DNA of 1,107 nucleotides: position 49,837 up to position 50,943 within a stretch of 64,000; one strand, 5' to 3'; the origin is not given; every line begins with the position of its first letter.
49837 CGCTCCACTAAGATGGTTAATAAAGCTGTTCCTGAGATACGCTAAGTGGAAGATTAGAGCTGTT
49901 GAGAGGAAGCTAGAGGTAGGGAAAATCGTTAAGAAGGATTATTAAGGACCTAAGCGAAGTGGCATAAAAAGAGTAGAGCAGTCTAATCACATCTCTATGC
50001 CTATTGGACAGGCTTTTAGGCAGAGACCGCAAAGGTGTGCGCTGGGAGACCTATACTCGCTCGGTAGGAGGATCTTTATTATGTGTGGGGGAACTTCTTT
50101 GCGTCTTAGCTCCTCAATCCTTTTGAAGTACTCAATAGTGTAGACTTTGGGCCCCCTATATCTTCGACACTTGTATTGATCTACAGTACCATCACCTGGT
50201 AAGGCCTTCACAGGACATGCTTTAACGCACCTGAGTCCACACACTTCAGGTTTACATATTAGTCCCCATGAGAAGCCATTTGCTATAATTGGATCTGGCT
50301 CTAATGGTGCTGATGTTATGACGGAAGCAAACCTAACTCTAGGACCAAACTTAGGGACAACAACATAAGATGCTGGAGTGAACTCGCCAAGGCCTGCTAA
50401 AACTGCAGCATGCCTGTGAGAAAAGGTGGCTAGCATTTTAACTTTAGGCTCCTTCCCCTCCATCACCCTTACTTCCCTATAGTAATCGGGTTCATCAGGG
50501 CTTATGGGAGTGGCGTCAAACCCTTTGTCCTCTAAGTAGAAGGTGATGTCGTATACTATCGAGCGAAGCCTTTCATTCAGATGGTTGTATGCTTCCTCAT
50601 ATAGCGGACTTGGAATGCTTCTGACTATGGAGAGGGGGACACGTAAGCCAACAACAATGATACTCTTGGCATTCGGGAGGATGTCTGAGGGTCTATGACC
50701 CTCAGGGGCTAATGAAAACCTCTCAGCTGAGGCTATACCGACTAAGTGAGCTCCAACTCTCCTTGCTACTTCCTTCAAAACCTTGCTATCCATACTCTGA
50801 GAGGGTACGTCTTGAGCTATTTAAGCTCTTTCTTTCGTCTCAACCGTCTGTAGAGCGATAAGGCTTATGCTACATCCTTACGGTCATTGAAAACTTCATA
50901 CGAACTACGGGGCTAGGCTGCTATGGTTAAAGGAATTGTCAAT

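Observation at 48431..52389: Two cobalamin-type radical SAM enzymes flanking a QueG/RdhA-like Fe-S protein, directly downstream of the NiFe sulfhydrogenase operon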

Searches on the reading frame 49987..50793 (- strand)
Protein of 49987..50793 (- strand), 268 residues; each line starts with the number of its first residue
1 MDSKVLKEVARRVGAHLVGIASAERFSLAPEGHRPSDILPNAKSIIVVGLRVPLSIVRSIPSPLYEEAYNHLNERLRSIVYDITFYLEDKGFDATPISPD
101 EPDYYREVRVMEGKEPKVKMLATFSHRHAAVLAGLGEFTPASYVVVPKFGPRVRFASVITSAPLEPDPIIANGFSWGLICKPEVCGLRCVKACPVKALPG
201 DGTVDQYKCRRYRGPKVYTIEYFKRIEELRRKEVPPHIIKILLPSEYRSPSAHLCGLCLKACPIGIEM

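Call 3: search_protein_families(library=pfam, proteins=[window:49987-50793:-], max_evalue=0.01)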
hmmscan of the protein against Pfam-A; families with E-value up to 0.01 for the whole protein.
window:49987-50793:- (268 aa): 4 families
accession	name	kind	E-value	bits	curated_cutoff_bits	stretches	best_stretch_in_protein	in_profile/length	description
PF13484.11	Fer4_16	-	1.7e-06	29.1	30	1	188-222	7-44/66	4Fe-4S double cluster binding domain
PF00037.32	Fer4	-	8e-05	22.7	21.1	0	254-265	10-21/24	4Fe-4S binding domain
PF12838.12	Fer4_7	-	0.00042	21.2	27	1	185-266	5-52/52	4Fe-4S dicluster domain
PF12798.12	Fer4_3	-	0.0017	19.5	27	0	255-266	4-15/15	4Fe-4S binding domain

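Call 4: search_protein_families(library=ncbifam, proteins=[window:49987-50793:-], max_evalue=0.01)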
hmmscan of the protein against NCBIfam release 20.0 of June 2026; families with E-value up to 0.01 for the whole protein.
window:49987-50793:- (268 aa): 2 families
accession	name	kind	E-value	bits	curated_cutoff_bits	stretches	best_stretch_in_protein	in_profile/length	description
TIGR02486.1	RDH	subfamily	9.6e-12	45.4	160.35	1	126-263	153-277/314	reductive dehalogenase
TIGR00276.1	TIGR00276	equivalog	2.9e-06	26.5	200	1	124-231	131-224/337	tRNA epoxyqueuosine(34) reductase QueG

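Call 5: find_encoding_contigs(protein=window:49987-50793:-, flank=10000, max_places=6)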
Protein window:49987-50793:- (268 aa): 22 contigs read that carry it; 4 places shown.
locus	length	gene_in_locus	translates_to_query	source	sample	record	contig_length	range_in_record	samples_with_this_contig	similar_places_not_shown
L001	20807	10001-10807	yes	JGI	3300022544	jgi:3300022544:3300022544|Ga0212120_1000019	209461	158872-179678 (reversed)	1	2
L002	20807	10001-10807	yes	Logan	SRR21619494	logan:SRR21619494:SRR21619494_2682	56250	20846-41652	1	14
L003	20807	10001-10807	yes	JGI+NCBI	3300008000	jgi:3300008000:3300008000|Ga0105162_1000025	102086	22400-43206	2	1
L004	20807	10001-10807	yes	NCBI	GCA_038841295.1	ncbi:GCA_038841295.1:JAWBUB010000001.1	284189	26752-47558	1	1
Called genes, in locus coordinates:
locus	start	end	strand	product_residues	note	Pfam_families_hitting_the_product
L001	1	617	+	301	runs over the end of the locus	PF05681:Fumerase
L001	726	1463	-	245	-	-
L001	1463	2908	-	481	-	PF00005:ABC_tran, PF02367:TsaE (faint), PF05496:RuvB_N (faint), PF06745:ATPase (faint), PF13191:AAA_16 (faint), PF13476:AAA_23 (faint), PF13555:AAA_29 (faint), PF00005:ABC_tran, +5 more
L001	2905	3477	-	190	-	-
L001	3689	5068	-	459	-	PF13506:Glyco_transf_21, PF00535:Glycos_transf_2, PF10111:Glyco_tranf_2_2, PF13641:Glyco_tranf_2_3, PF13632:Glyco_trans_2_3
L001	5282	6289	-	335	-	-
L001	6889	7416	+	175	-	PF01467:CTP_transf_like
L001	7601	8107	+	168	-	-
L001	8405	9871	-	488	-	PF02310:B12-binding, PF04055:Radical_SAM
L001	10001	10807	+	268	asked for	PF13484:Fer4_16 (faint)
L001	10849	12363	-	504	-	PF04055:Radical_SAM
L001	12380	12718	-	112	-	-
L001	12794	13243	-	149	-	PF01750:HycI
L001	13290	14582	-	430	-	PF27537:HoxH (weak), PF00374:NiFeSe_Hases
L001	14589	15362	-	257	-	PF01058:Oxidored_q6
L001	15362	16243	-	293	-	PF00970:FAD_binding_6 (weak), PF00175:NAD_binding_1, PF10418:DHODB_Fe-S_bind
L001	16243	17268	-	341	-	PF12838:Fer4_7 (faint), PF13187:Fer4_9 (faint), PF13534:Fer4_17 (faint), PF00037:Fer4 (faint), PF12797:Fer4_2 (faint), PF13237:Fer4_10 (faint), PF17179:Fer4_22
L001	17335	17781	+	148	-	PF00293:NUDIX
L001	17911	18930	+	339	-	PF00180:Iso_dh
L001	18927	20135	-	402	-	PF00682:HMGL-like, PF22617:HCS_D2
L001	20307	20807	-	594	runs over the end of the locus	PF09843:DUF2070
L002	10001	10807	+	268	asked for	PF13484:Fer4_16 (faint)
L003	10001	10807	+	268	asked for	PF13484:Fer4_16 (faint)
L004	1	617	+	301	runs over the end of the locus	PF05681:Fumerase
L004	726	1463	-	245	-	-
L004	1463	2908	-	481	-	PF00005:ABC_tran, PF02367:TsaE (faint), PF05496:RuvB_N (faint), PF06745:ATPase (faint), PF13191:AAA_16 (faint), PF13476:AAA_23 (faint), PF13555:AAA_29 (faint), PF00005:ABC_tran, +5 more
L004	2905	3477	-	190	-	-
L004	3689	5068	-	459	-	PF13506:Glyco_transf_21, PF00535:Glycos_transf_2, PF10111:Glyco_tranf_2_2, PF13641:Glyco_tranf_2_3, PF13632:Glyco_trans_2_3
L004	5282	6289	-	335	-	-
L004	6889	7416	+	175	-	PF01467:CTP_transf_like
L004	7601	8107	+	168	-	-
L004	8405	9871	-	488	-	PF02310:B12-binding, PF04055:Radical_SAM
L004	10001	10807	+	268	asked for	PF13484:Fer4_16 (faint)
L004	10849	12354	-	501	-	PF04055:Radical_SAM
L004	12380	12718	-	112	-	-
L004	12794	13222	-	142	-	PF01750:HycI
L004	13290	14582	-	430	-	PF27537:HoxH (weak), PF00374:NiFeSe_Hases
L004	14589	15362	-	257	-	PF01058:Oxidored_q6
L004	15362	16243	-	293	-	PF00970:FAD_binding_6 (weak), PF00175:NAD_binding_1, PF10418:DHODB_Fe-S_bind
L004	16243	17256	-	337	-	PF13534:Fer4_17 (faint), PF12838:Fer4_7 (faint), PF13187:Fer4_9 (faint), PF00037:Fer4 (faint), PF12797:Fer4_2 (faint), PF13237:Fer4_10 (faint), PF17179:Fer4_22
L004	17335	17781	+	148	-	PF00293:NUDIX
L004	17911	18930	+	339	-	PF00180:Iso_dh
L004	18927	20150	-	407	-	PF00682:HMGL-like, PF22617:HCS_D2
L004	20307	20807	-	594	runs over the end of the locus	PF09843:DUF2070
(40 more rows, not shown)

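Call 6: search_solved_structures(query=window:49987-50793:-, max_evalue=1, show_alignments=2)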
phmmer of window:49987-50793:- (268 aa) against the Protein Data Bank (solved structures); distinct sequences matched with E-value up to 1: 6.
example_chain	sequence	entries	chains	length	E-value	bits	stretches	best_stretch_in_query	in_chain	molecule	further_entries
8q4h_A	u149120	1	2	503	1.5e-07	34.4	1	129-199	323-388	Tetrachloroethene reductive dehalogenase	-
4uqu_A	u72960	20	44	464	1.3e-06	31.4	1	130-203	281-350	TETRACHLOROETHENE REDUCTIVE DEHALOGENASE CATALYTIC SUBUNIT PCEA | TETRACHLOROETHENE REDUCTIVE DEHALOGENASE CATALYTIC SUBUNIT | Tetrachloroethene reductive dehal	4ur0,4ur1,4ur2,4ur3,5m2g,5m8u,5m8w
5d08_A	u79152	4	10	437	0.00016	24.5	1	123-212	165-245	Epoxyqueuosine reductase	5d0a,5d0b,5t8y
5d6s_A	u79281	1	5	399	0.0017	21.2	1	130-226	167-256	Epoxyqueuosine reductase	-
7q4w_B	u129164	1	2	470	0.19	14.4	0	214-264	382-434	Iron hydrogenase HydB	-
7q4v_B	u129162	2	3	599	0.33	13.7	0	214-264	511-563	Iron hydrogenase HydB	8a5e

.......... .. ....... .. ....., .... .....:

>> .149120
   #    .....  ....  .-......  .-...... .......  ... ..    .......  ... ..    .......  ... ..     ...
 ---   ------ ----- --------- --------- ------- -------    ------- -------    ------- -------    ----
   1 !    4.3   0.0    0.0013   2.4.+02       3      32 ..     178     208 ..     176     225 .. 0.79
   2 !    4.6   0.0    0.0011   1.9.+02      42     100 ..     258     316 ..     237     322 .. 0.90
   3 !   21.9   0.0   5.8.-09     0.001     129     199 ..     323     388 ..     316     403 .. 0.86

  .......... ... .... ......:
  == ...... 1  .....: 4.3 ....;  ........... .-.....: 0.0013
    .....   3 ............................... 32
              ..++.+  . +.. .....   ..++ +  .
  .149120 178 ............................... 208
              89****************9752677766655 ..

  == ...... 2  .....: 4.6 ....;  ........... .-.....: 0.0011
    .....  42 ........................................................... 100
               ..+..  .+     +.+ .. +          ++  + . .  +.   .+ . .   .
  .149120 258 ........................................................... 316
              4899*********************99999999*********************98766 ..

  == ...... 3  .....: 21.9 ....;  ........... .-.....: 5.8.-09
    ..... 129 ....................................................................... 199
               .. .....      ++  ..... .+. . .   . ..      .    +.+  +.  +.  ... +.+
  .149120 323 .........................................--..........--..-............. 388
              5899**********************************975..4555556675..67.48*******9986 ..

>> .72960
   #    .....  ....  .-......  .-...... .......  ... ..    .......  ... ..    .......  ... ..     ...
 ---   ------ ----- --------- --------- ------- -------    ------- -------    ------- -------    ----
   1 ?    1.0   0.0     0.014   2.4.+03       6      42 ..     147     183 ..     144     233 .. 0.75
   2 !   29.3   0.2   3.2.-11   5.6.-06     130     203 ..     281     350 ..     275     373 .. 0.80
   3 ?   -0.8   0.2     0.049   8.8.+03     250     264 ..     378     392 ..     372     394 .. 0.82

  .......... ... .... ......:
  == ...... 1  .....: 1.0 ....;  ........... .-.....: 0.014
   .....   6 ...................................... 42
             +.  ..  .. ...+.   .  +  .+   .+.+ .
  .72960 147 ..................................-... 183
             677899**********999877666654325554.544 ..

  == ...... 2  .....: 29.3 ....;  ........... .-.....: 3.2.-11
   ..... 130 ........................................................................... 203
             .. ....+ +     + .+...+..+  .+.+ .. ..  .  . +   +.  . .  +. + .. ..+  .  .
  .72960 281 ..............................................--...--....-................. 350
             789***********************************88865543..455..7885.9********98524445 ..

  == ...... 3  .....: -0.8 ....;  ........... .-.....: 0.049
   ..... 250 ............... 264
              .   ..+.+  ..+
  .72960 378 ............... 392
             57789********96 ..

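Call 7: find_homologous_proteins(query=window:49987-50793:-, max_evalue=0.00001)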
Query window:49987-50793:- (268 aa): 298 proteins with E <= 0.00001 among 1421 candidates; the best 120 are listed.
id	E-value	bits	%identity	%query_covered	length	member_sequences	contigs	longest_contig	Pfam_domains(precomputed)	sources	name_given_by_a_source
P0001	3.3e-166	570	91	100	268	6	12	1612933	PF13484.12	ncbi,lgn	ncbi:MAG: hypothetical protein QXZ45_01610 [Candidatus Nezhaarchaeales archaeon]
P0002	9.8e-158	542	87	100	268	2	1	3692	PF13484.12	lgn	-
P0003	6.7e-144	496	79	100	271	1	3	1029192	PF13484.12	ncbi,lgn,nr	ncbi:MAG: hypothetical protein N3F04_01100 [Candidatus Nezhaarchaeota archaeon]|nr:hypothetical prot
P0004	2.8e-132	458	71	100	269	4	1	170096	-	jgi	-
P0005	1.8e-131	456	70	100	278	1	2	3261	-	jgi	jgi:epoxyqueuosine reductase QueG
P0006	2.5e-127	442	69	100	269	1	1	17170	PF13484.12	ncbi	-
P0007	4.6e-127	441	71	96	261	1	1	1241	PF13484.12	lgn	-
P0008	1.4e-119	417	65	100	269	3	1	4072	PF13484.12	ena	-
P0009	4.3e-119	415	68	100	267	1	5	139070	PF13484.12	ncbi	-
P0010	7.0e-101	355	57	99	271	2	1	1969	PF13484.12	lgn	-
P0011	2.8e-90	321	54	98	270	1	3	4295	PF13484.12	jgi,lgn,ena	jgi:epoxyqueuosine reductase QueG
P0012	4.1e-90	320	53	100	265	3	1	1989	PF13484.12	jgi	jgi:epoxyqueuosine reductase QueG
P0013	2.2e-89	318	55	99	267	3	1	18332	PF13484.12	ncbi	ncbi:MAG: hypothetical protein ACE5GD_07020 [Candidatus Geothermarchaeales archaeon]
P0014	1.5e-87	312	52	98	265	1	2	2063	-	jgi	-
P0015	4.5e-86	307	52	97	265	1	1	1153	-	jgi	jgi:epoxyqueuosine reductase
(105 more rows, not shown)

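Call 10: find_related_loci(query=A1, collection=genome_contigs, flank=10000)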
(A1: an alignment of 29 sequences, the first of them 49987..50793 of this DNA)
Query A1 (268 aa) in genome_contigs; peptide patterns used: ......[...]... (x = any residue, [..] = any of these).
599 stretches matched a pattern (row limit reached: there are more); 353 encode a relative of the query (tblastn E <= 1e-3); the best 80 are kept; 80 distinct loci.
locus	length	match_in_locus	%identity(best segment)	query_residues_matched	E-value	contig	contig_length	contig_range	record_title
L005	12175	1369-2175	69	1-268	1e-129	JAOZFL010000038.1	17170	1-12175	MAG: Thermoproteota archaeon isolate Flange_M5_B4 1-CGB-Flange_contig_7547, whole genome shotgun sequence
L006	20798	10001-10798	67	1-267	1e-120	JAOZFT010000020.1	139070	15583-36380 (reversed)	MAG: Thermoproteota archaeon isolate INS_M20_B145 k127_478149, whole genome shotgun sequence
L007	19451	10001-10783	53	1-265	8e-95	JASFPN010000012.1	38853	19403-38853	MAG: Candidatus Bathyarchaeota archaeon isolate D0819M58metaG_Bin_735 D0819M58metaG_FD_scaffold_38_c1, whole genome shot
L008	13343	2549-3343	54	1-266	2e-91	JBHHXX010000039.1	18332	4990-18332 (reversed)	MAG: Candidatus Geothermarchaeales archaeon isolate T.2.sp3_bin.36 NODE_368_length_18332_cov_13.560322, whole genome sho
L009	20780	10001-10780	51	3-265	1e-84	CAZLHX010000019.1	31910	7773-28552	MAG TPA_asm: uncultured Candidatus Bathyarchaeia archaeon isolate SRP141376_co1_243 genome assembly, contig: NODE_3267_l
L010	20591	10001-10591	48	6-205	3e-53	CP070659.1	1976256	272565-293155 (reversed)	MAG: Candidatus Bathyarchaeota archaeon isolate bin796 chromosome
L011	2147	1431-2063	37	6-265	5e-41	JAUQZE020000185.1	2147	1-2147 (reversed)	MAG: Candidatus Freyarchaeota archaeon isolate SQRJ_82 k255_752975, whole genome shotgun sequence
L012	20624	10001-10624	38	3-218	2e-40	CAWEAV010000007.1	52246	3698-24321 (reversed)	MAG: uncultured delta proteobacterium isolate MFD04408.bin.2.84 genome assembly, contig: contig_115268, whole genome sho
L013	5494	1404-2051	37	3-226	7e-40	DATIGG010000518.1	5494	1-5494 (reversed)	MAG TPA_asm: Thermodesulfobacteriota bacterium isolate SMAG_U16415 k141_2396872, whole genome shotgun sequence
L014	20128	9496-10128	35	6-265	1e-39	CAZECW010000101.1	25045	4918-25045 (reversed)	MAG TPA_asm: uncultured archaeon isolate SRP231805_co4_171 genome assembly, contig: k141_189312, whole genome shotgun se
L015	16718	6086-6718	37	6-265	2e-39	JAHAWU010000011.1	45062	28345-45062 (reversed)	MAG: Candidatus Jordarchaeia archaeon isolate QZM_A3 QZM_A3_scaffold_247_curated, whole genome shotgun sequence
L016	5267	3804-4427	36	3-218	1e-38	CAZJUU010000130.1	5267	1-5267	MAG TPA_asm: uncultured Candidatus Bathyarchaeia archaeon isolate binchicken_co124_324 genome assembly, contig: NODE_163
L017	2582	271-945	33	4-265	2e-38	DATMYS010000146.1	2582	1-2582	MAG TPA_asm: Methanosarcina sp. isolate SMAG_U13154 k141_103591, whole genome shotgun sequence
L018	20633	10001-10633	34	6-265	1e-38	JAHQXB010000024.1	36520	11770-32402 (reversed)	MAG: Candidatus Jordarchaeia archaeon isolate RPF2 contig_124_353_length_36520_read_count_96869, whole genome shotgun se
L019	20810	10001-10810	32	6-268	3e-38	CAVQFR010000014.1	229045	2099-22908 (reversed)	MAG: uncultured delta proteobacterium isolate MFD05942.bin.3.282 genome assembly, contig: contig_17369, whole genome sho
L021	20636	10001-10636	34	17-265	2e-37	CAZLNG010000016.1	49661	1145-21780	MAG TPA_asm: uncultured Methanosarcinales archaeon isolate binchicken_co158_90 genome assembly, contig: NODE_605_length_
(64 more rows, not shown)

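Call 12: find_encoding_contigs(protein=P0003, flank=8000, max_places=2)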
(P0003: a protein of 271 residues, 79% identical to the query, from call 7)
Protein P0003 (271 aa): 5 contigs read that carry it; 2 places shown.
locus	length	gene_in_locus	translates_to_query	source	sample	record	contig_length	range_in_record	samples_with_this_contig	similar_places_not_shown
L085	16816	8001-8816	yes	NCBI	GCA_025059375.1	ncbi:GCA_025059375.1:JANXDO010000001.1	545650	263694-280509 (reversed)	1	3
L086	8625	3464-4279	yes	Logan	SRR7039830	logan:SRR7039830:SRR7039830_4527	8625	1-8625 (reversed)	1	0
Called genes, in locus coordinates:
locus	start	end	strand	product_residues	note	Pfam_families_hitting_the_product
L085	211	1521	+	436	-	PF02040:ArsB (weak), PF03600:CitMHS, PF16980:CitMHS_2 (weak), PF03600:CitMHS (weak)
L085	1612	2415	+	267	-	PF05362:Lon_C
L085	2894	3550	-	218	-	PF00565:SNase (weak)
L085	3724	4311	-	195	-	PF07690:MFS_1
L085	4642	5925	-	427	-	PF13433:Peripla_BP_5, PF13458:Peripla_BP_6, PF01094:ANF_receptor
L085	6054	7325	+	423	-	PF01676:Metalloenzyme, PF10143:PhosphMutase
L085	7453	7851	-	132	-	-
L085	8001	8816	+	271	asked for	PF13484:Fer4_16 (faint)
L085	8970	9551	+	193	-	PF13419:HAD_2, PF00702:Hydrolase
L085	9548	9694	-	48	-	-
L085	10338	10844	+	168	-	PF01980:TrmO_N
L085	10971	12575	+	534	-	PF01645:Glu_synthase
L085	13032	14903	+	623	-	PF02730:AFOR_N, PF01314:AFOR_C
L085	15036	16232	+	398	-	PF01073:3Beta_HSD, PF01488:Shikimate_DH (weak), PF02254:TrkA_N (faint), PF03435:Sacchrp_dh_NADP, PF05368:NmrA, PF13460:NAD_binding_10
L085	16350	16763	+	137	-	PF02036:SCP2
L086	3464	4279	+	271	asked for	PF13484:Fer4_16 (faint)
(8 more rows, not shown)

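Call 13: find_encoding_contigs(protein=P0009, flank=8000, max_places=2)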
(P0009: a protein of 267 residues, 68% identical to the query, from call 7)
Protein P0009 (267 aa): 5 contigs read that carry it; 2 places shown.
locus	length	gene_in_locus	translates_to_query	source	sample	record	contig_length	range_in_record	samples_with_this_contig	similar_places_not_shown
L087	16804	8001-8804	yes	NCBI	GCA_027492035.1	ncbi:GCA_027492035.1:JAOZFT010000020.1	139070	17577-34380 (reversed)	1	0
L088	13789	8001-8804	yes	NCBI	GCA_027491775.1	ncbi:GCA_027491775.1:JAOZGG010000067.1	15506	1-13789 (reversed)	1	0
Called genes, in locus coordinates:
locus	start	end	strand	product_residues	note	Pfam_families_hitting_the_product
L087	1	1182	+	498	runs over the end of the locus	PF17910:FeoB_Cyto, PF07670:Gate, PF07664:FeoB_C, PF07670:Gate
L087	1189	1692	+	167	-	-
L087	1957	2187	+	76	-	PF04023:FeoA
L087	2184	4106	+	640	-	PF01926:MMR_HSR1, PF02421:FeoB_N, PF09439:SRPRB (faint), PF17910:FeoB_Cyto, PF07670:Gate, PF07664:FeoB_C, PF07670:Gate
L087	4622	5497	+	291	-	PF00152:tRNA-synt_2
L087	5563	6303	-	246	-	-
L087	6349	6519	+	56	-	-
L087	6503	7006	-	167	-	PF01850:PIN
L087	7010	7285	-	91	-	-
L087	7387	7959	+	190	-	PF01966:HD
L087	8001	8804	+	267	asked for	PF13484:Fer4_16 (faint)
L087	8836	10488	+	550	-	PF00890:FAD_binding_2, PF01266:DAO (weak), PF07992:Pyr_redox_2 (faint), PF03486:HI0933_like (weak), PF02910:Succ_DH_flav_C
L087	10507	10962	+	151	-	PF03852:Vsr (faint), PF04480:DUF559, PF18741:MTES_1575 (weak)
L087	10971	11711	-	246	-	PF03029:ATP_bind_1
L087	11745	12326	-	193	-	PF01885:PTS_2-RNA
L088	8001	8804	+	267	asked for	PF13484:Fer4_16 (faint)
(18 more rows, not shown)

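Call 40: predict_structure(alignment_id=A1)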
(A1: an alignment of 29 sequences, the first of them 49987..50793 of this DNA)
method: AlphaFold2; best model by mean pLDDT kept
length: 268 residues; sequences in the alignment: 29
mean_pLDDT: 93.9   pTM: 0.91
mean pLDDT of the five models: 93.9, 93.3, 93.1, 93.2, 92.7
residues with pLDDT >= 90: 235; 70-90: 27; 50-70: 5; < 50: 1
segments of 3 or more residues with pLDDT < 50: none
pLDDT, mean of each block of 10 residues (from residue 1): 97 98 97 97 99 95 92 98 99 97 93 89 96 97 95 98 97 86 96 96 94 91 95 94 80 85 83
secondary structure, 60 per line:
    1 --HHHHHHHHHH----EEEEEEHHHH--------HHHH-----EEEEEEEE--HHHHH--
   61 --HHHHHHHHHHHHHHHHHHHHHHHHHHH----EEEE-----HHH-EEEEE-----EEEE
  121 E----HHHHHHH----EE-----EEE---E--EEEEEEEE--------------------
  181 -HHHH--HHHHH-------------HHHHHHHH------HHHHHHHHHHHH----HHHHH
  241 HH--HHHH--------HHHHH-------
elements in order: H3-12 E17-22 H23-26 H35-38 E44-51 H54-58 H63-89 E94-97 E107-111 E117-121 H126-132 E144-146 E153-160 H182-185 H188-192 H206-213 H220-231 H236-242 H245-248 H257-261
